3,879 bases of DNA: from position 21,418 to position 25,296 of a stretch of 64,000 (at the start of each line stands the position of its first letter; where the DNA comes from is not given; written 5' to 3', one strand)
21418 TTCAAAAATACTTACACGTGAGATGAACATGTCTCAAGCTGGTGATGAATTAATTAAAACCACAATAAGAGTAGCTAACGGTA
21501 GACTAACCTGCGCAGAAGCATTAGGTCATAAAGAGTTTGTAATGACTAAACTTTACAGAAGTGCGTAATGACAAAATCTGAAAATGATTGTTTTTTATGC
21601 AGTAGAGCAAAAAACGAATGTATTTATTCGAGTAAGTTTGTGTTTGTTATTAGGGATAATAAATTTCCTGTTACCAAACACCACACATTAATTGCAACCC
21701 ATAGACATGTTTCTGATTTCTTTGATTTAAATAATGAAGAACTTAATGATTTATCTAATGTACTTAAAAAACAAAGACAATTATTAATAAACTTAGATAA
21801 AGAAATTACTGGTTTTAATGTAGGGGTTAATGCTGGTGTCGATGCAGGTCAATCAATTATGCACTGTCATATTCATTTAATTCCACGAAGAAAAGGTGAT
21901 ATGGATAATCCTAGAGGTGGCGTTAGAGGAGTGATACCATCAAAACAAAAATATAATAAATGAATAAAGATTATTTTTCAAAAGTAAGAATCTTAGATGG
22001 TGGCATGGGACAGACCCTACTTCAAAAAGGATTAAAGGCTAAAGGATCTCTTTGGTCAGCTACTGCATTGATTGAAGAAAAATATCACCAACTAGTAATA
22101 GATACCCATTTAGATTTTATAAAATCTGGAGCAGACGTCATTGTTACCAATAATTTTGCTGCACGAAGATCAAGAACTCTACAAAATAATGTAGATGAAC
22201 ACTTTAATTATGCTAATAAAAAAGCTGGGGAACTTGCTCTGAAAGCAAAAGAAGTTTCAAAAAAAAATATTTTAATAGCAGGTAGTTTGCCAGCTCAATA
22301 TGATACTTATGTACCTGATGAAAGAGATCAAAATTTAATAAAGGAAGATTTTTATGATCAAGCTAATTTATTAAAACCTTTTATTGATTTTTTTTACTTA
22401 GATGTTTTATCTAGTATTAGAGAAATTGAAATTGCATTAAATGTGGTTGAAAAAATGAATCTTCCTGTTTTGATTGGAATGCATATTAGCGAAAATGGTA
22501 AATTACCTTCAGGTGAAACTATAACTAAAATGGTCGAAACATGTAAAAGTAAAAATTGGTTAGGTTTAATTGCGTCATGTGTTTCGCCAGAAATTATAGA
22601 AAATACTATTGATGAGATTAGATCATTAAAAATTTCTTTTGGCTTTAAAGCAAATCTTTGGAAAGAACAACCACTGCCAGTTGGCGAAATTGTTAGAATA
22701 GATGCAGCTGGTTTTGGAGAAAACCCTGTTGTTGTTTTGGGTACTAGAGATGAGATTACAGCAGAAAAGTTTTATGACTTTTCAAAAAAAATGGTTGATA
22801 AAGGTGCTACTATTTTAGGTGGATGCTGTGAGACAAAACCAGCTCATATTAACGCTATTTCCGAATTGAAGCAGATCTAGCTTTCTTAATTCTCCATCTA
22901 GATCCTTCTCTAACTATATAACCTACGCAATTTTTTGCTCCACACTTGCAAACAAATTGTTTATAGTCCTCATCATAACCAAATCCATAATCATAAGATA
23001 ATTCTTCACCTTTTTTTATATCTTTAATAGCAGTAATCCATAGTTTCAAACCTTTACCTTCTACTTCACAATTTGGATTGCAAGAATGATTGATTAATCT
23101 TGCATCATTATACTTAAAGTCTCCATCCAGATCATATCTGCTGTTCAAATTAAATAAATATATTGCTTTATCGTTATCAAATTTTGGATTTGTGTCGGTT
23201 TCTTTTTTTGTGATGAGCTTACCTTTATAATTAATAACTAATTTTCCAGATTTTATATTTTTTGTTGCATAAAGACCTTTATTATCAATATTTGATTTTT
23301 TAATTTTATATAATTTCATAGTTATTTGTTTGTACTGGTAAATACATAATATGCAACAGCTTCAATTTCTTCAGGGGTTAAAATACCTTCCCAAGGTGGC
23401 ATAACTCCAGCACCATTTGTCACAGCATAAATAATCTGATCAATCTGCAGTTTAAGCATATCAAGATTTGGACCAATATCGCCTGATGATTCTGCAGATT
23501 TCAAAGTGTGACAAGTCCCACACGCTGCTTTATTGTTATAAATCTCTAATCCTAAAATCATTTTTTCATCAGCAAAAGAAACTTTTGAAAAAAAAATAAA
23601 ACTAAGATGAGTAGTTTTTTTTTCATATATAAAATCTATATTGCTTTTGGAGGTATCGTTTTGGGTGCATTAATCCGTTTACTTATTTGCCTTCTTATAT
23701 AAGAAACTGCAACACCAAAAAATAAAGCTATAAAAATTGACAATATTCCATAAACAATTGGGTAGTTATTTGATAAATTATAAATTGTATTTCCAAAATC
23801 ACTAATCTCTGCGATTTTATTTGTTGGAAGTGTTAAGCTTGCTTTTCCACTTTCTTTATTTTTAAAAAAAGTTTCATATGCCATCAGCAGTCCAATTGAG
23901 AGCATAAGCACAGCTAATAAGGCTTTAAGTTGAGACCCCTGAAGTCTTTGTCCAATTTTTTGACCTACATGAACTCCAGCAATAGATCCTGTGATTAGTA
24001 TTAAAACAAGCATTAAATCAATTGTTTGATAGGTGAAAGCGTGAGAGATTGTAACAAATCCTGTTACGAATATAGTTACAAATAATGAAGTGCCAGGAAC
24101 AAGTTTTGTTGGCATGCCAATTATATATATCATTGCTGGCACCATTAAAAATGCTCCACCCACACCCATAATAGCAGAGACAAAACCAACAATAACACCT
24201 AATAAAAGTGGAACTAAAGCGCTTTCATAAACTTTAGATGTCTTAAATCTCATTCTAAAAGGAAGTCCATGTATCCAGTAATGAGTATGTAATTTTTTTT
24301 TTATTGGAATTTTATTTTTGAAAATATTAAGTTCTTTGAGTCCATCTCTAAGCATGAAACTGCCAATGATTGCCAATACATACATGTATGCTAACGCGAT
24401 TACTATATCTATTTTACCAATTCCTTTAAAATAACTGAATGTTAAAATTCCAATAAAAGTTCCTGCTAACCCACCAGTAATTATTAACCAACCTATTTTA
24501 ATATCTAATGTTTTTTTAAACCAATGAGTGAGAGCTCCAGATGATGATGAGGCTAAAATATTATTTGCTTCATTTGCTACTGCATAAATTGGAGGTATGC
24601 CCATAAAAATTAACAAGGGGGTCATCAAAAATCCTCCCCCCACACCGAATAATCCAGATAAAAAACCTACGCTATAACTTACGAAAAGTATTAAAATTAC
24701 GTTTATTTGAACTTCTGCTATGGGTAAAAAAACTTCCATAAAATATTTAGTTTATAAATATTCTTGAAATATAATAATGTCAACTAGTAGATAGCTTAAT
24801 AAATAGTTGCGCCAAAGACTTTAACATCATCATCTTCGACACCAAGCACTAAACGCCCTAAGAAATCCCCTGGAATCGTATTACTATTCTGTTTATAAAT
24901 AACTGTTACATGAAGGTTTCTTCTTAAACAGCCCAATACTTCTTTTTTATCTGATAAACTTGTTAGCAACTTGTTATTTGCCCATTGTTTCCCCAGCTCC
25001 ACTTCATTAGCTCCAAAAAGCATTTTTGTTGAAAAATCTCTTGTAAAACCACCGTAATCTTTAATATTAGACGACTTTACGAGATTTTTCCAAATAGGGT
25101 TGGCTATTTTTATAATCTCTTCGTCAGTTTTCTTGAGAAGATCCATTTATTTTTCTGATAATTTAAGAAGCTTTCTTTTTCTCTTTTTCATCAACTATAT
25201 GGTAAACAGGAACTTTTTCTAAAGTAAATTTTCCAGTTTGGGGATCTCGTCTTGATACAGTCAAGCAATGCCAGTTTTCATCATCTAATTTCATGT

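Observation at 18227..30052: Sulfonate-to-sulfite-to-APS island with no recognisable APS-consuming enzyme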

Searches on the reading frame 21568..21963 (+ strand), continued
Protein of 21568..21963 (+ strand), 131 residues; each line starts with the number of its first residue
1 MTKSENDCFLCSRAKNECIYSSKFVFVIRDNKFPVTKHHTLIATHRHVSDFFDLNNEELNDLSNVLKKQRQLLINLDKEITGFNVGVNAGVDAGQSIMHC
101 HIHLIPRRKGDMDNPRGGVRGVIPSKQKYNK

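Call 42: search_dna_similar(query=window:21568-21963:+, collection=phages, mode=protein, max_rows=25)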
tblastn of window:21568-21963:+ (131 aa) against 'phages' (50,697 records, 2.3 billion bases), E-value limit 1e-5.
Records with a match: 4; places in all: 4; records where one place covers at least 80% of the query: 4.
Best place of each record, by identity: <60% 4.
By first word of the organism name: Streptomyces 2; Bacteriophage 2.
By host as written in the record: Streptomyces avermitilis 2; - 2.
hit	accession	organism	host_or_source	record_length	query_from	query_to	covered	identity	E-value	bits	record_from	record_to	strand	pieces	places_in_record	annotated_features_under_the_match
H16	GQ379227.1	Streptomyces phage phiSASD1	Streptomyces avermitilis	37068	8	129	93%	45.9%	3e-23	99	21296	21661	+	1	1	4: gp4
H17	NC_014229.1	Streptomyces phage phiSASD1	Streptomyces avermitilis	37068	8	129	93%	45.9%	3e-23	99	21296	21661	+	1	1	4: gp4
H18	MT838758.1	Bacteriophage sp.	human fecal samples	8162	3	111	83%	34.5%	6e-6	49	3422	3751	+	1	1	record has no annotation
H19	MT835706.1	Bacteriophage sp.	human fecal samples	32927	7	111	80%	33.0%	2e-6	51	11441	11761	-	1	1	record has no annotation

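Call 104: search_dna_similar(query=window:21568-21963:+, collection=plasmids, mode=protein, max_rows=20, max_evalue=1e-12)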
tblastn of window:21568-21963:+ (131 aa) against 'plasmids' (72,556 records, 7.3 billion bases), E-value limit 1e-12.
Records with a match: 30; places in all: 30; records where one place covers at least 80% of the query: 9.
Best place of each record, by identity: 60-80% 21; <60% 9.
By first word of the organism name: Bacillus 21; Jeotgalibacillus 1; Aromatoleum 1; Hymenobacter 1; Persicobacter 1; Paraburkholderia 1; Methylocystis 1; Polaromonas 1; Pontibacillus 1; Methylosinus 1.
By predicted mobility (MOB-suite, as given by PLSDB): non-mobilizable 26; mobilizable 3; conjugative 1.
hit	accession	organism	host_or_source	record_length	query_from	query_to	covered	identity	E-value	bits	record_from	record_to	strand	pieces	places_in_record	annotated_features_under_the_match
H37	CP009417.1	Jeotgalibacillus malaysiensis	-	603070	7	131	95%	48.8%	7e-23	99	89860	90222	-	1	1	diadenosine polyphosphate hydrolase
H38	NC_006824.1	Aromatoleum aromaticum EbN1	-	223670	21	129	83%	45.0%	2e-16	81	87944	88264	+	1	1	HIT family protein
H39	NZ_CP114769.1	Hymenobacter canadensis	whole organism,lake water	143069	19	129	85%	44.1%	2e-15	78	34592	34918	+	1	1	HIT family protein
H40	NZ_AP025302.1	Persicobacter psychrovividus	-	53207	19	129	85%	43.4%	1e-16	82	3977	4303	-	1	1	HIT family protein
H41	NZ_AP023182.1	Paraburkholderia sp. PGU19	Physopelta gutta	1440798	8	129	93%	38.5%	4e-15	77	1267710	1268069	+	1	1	record has no annotation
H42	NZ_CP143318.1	Methylocystis iwaonis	cell culture,rice rhizosphere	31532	8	115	82%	42.6%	5e-13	71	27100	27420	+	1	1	HIT family protein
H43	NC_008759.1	Polaromonas naphthalenivorans CJ2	-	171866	1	129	98%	35.7%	1e-16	82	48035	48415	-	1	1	HIT family protein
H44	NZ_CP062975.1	Pontibacillus sp. ALD_SL1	mangrove mud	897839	8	130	94%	35.0%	5e-14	74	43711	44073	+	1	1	HIT family protein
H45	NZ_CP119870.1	Methylosinus trichosporium OB3b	Whole Organism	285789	4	111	82%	38.0%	5e-13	71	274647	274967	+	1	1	HIT family protein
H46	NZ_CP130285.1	Bacillus cereus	sediment,marine sediments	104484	82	129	37%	64.6%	7e-13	71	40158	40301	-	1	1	none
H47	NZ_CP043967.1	Bacillus cereus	Shinkaia crosnieri,tissue sample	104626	82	129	37%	64.6%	7e-13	71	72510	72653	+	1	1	none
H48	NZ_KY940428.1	Bacillus sp. (in: firmicutes)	soil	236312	82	129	37%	64.6%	7e-13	71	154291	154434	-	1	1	none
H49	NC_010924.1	Bacillus cereus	-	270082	82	129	37%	64.6%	7e-13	71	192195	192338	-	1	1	none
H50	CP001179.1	Bacillus cereus AH187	-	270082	82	129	37%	64.6%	7e-13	71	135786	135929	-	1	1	none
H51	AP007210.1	Bacillus cereus NC7401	-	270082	82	129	37%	64.6%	7e-13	71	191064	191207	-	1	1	conserved hypothetical protein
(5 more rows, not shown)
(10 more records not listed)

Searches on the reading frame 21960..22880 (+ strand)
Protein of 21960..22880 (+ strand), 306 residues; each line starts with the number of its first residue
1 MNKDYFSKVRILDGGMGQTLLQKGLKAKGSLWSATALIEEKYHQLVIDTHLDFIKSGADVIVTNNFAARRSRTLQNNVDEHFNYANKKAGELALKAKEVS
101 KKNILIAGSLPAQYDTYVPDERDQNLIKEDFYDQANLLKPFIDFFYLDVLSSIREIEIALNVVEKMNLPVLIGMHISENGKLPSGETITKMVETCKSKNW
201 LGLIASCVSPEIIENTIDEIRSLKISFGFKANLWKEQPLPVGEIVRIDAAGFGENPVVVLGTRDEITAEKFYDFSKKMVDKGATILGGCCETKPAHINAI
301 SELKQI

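Call 3: search_protein_families(library=pfam, proteins=[window:21960-22880:+], max_evalue=0.01)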
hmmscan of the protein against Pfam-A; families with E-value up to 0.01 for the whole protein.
window:21960-22880:+ (306 aa): 1 family
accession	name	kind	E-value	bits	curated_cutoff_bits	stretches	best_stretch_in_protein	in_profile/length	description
PF02574.22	S-methyl_trans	-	7e-46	157.8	22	1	11-302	2-281/283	Homocysteine S-methyltransferase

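Call 5: search_protein_families(library=ncbifam, proteins=[window:21960-22880:+], max_evalue=0.001)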
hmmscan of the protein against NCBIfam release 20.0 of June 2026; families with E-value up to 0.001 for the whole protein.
window:21960-22880:+ (306 aa): 5 families
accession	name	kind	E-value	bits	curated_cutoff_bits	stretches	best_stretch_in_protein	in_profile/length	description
NF006396.0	PRK08645.1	equivalog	4.7e-28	97.6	453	2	8-196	11-193/611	bifunctional homocysteine S-methyltransferase/methylenetetrahydrofolate reductase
NF007020.0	PRK09485.1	equivalog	8.1e-26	90.8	215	2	8-222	12-237/306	homocysteine S-methyltransferase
NF005718.0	PRK07534.1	equivalog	2.7e-20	72.9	338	2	10-195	16-199/337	betaine--homocysteine S-methyltransferase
TIGR02082.1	metH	equivalog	1.1e-11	43.1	1010.85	1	8-303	4-311/1182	methionine synthase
NF007024.0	PRK09490.1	equivalog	2.3e-07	29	1497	0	39-110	61-137/1234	methionine synthase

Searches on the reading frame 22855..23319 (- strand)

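Call 3: search_protein_families(library=pfam, proteins=[window:22855-23319:-], max_evalue=0.01)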
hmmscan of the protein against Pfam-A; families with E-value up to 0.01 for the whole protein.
window:22855-23319:- (154 aa): 2 families
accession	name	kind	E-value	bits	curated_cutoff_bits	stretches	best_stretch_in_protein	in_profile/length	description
PF00856.33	SET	-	3.1e-23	82.6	22.4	1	14-112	2-105/105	SET domain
PF02876.24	Stap_Strp_tox_C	-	0.0084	16.8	27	0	4-53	35-81/96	Staphylococcal/Streptococcal toxin, beta-grasp domain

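Call 5: search_protein_families(library=ncbifam, proteins=[window:22855-23319:-], max_evalue=0.001)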
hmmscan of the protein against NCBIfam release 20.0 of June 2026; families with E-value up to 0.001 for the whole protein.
window:22855-23319:- (154 aa): 1 family
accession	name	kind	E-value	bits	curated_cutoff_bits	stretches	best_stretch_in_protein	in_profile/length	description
NF043024.1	T4SS_AnkI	equivalog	2e-06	26.9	550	1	10-121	32-148/439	Dot/Icm T4SS effector AnkI/LegAS4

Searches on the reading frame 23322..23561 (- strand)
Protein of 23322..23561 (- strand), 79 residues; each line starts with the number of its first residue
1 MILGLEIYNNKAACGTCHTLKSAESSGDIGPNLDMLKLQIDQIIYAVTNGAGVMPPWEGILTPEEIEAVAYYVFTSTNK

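Call 3: search_protein_families(library=pfam, proteins=[window:23322-23561:-], max_evalue=0.01)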
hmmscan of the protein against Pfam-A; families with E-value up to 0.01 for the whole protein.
window:23322-23561:- (79 aa): 2 families
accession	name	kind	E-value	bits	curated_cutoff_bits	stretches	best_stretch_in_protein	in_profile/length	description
PF13442.11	Cytochrome_CBB3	-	1.2e-12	48.3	27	1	6-73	8-68/68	Cytochrome C oxidase, cbb3-type, subunit III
PF00034.26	Cytochrom_C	-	0.00019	23.2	21.3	0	6-73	6-86/90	Cytochrome c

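Call 5: search_protein_families(library=ncbifam, proteins=[window:23322-23561:-], max_evalue=0.001)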
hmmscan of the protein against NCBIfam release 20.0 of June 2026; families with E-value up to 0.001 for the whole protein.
window:23322-23561:- (79 aa): 7 families
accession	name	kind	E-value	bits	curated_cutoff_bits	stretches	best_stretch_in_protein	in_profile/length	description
NF052248.1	SorU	equivalog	5e-23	81.1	100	1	10-73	9-72/72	SorU family sulfite dehydrogenase c-type cytochrome subunit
TIGR04485.1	thiosulf_SoxX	equivalog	7e-09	36.3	61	1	11-75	2-77/78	sulfur oxidation c-type cytochrome SoxX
NF045930.1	Cytc6PetJCyano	equivalog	3.7e-08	33.3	135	1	37-78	66-107/110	cytochrome c6 PetJ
NF045773.1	cytochro_C550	exception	1.9e-06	27.8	125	1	11-74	57-117/118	cytochrome c550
NF045774.1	cytochro_C551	exception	8.5e-06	25.7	118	1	11-73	47-106/110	cytochrome c551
TIGR04494.1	c550_PedF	equivalog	2.2e-05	24.4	122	1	7-76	57-130/133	cytochrome c-550 PedF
TIGR00782.1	ccoP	equivalog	2.4e-05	23.8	179.95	1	4-75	206-280/285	cytochrome-c oxidase, cbb3-type subunit III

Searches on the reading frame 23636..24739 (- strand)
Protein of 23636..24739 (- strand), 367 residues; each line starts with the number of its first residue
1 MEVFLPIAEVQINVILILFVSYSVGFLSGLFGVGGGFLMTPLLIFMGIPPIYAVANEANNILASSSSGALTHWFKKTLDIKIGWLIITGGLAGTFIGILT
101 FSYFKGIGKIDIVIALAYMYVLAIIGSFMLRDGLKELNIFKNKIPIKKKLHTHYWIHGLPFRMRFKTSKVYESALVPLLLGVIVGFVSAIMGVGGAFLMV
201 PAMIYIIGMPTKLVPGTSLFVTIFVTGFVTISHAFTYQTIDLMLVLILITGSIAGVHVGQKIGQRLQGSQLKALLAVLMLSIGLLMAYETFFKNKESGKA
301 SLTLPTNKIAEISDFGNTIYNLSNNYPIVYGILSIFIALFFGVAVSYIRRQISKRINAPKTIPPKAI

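Call 3: search_protein_families(library=pfam, proteins=[window:23636-24739:-], max_evalue=0.01)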
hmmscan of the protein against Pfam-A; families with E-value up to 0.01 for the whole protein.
window:23636-24739:- (367 aa): 2 families
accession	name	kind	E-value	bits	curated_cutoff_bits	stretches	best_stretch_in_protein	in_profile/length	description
PF01925.25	TauE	-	5.9e-43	147.7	32.6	1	18-286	2-237/237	Sulfite exporter TauE/SafE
PF09608.15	Alph_Pro_TM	-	0.00013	22.2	24.5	1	314-350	190-226/227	Putative transmembrane protein (Alph_Pro_TM)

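Call 5: search_protein_families(library=ncbifam, proteins=[window:23636-24739:-], max_evalue=0.001)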
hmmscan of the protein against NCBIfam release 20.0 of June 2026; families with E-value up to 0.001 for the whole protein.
window:23636-24739:- (367 aa): 2 families
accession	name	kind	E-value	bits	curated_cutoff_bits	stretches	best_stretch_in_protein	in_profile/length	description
NF040961.1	MamO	equivalog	1.3e-06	27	800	1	178-300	374-495/648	magnetosome protein MamO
NF007909.0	PRK10621.1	equivalog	1.6e-06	27.7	383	0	15-125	13-118/266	hypothetical protein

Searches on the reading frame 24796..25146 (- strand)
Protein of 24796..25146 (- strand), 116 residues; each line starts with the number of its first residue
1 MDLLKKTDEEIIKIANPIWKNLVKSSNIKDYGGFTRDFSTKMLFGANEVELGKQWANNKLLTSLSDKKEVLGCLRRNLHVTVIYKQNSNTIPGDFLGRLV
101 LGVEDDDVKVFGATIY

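Call 3: search_protein_families(library=pfam, proteins=[window:24796-25146:-], max_evalue=0.01)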
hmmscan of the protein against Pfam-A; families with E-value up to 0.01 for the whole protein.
window:24796-25146:- (116 aa): 0 families

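Call 5: search_protein_families(library=ncbifam, proteins=[window:24796-25146:-], max_evalue=0.001)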
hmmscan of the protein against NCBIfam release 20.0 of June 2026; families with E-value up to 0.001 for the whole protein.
window:24796-25146:- (116 aa): 0 families

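Call 39: search_protein_families(library=phrogs, proteins=[window:24796-25146:-], max_evalue=0.001)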
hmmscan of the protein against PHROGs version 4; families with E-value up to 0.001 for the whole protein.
window:24796-25146:- (116 aa): 0 families

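Call 61: search_solved_structures(query=window:24796-25146:-, max_evalue=10)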
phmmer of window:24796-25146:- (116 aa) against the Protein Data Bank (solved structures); distinct sequences matched with E-value up to 10: 0.

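Call 75: find_homologous_proteins(query=window:24796-25146:-, max_evalue=0.001)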
Query window:24796-25146:- (116 aa): 8000 proteins with E <= 0.001 among 8000 candidates; the best 120 are listed.
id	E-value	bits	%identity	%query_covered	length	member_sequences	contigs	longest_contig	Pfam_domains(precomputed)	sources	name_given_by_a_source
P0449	8.9e-79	279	-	-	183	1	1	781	-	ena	-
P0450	7.6e-66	237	93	100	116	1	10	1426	-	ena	-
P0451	1.5e-65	236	92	100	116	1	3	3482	-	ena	-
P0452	2.0e-65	236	91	100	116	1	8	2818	-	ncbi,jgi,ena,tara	tara:strand:+ start:87 stop:437 length:351 start_codon:yes stop_codon:yes gene_type:complete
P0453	2.8e-65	236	92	100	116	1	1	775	-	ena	-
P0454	3.1e-65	235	91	100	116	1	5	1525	-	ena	-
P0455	4.8e-65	235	91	100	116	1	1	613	-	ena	-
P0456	5.4e-65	235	92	100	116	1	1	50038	-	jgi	jgi:hypothetical protein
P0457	7.1e-65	234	91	100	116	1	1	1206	-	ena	-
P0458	7.2e-65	234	91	100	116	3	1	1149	-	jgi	jgi:hypothetical protein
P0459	7.7e-65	234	91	100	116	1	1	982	-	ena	-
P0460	7.8e-65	234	89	100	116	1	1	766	-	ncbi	-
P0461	1.0e-64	234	89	100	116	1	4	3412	-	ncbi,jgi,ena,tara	jgi:hypothetical protein|tara:strand:+ start:351 stop:701 length:351 start_codon:yes stop_codon:yes 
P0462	1.2e-64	234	91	100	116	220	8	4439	-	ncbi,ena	-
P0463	1.4e-64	233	90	100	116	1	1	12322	-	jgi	jgi:hypothetical protein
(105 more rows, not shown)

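Call 82: predict_structure(alignment_id=A5)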
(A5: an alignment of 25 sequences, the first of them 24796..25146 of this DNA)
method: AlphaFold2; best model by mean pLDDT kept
length: 116 residues; sequences in the alignment: 25
mean_pLDDT: 75.0   pTM: 0.69
mean pLDDT of the five models: 75.0, 72.8, 70.7, 68.9, 68.4
residues with pLDDT >= 90: 32; 70-90: 45; 50-70: 15; < 50: 24
segments of 3 or more residues with pLDDT < 50: 30-36, 38-53
pLDDT, mean of each block of 10 residues (from residue 1): 90 92 68 47 46 50 79 92 89 85 85 80
secondary structure, 60 per line:
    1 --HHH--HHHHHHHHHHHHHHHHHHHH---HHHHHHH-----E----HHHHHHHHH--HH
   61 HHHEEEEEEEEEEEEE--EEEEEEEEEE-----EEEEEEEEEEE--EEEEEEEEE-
elements in order: H8-27 H31-37 H48-56 H59-63 E64-76 E79-88 E94-104 E107-115

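Call 86: fold_search(model_id=the predicted structure, library=pdb)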
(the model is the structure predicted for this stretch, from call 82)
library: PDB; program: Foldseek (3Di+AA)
matches with E <= 10: 708; with E <= 0.001: 0
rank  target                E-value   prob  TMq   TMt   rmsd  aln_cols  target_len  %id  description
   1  3f40                  9.5e-03  0.96  0.34  0.35   5.8       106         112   11  Crystal structure of NTF2-like protein of unknown function (YP_677363.1) from CYTOPHAGA HUTCHINSONII ATCC 33406 at 1.27  (released 2008-11-18)
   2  5tph_B                1.1e-02  0.95  0.40  0.38   8.5       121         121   20  Crystal structure of a de novo designed protein homodimer with curved beta-sheet (released 2017-01-25)
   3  7sjy_A                1.2e-02  0.92  0.38  0.19   6.6       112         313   13  Crystal structure of Clostridium thermocellum RsgI9 S1C-NTF2 bi-domain (released 2022-03-02)
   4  6w3f_B                1.7e-02  0.99  0.55  0.56   5.6       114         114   12  Rd1NTF2_05_I64F_A80G_T94P_D101K_L106W (released 2020-04-15)
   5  4i4k_B                1.8e-02  1.00  0.59  0.54   5.9       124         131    8  Streptomyces globisporus C-1027 9-membered enediyne conserved protein SgcE6 (released 2012-12-12)
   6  2ux0_F                1.8e-02  0.96  0.46  0.41   8.0       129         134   16  Structure of the oligomerisation domain of calcium-calmodulin dependent protein kinase II gamma (released 2007-04-10)
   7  3blz_A                2.0e-02  0.99  0.55  0.53   5.8       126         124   10  Crystal structure of a ntf2-like protein of unknown function (sbal_0622) from shewanella baltica os155 at 1.75 A resol (released 2007-12-25)
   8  3blz_F                2.1e-02  0.99  0.55  0.53   5.8       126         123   10  Crystal structure of a ntf2-like protein of unknown function (sbal_0622) from shewanella baltica os155 at 1.75 A resol (released 2007-12-25)
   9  5ts4_A                2.1e-02  0.99  0.51  0.57   5.1       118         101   13  Crystal structure of a de novo designed protein with curved beta-sheet (released 2017-01-25)
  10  2ux0_E                2.1e-02  0.84  0.40  0.36   8.7       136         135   13  Structure of the oligomerisation domain of calcium-calmodulin dependent protein kinase II gamma (released 2007-04-10)
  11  5iep                  2.2e-02  0.98  0.50  0.49   6.0       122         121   16  Structure of CDL2.3b, a computationally designed Vitamin-D3 binder (released 2017-03-01)
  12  7o21_A                2.2e-02  0.97  0.45  0.24   5.4       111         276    9  Structure of Bdellovibrio bacteriovorus Bd1075 (released 2021-04-21)
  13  3fka_B                2.3e-02  0.99  0.55  0.54   6.6       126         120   10  CRYSTAL STRUCTURE OF A NTF-2 LIKE PROTEIN OF UNKNOWN FUNCTION (SPO1084) FROM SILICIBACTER POMEROYI DSS-3 AT 1.69 A RES (released 2009-02-24)
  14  2ux0_B                2.5e-02  0.94  0.46  0.41   8.0       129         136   16  Structure of the oligomerisation domain of calcium-calmodulin dependent protein kinase II gamma (released 2007-04-10)
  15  3gwr_B                2.6e-02  0.98  0.50  0.46   6.0       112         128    8  Crystal structure of Putative calcium/calmodulin-dependent protein kinase type II association domain (YP_315894.1) fro (released 2009-04-14)
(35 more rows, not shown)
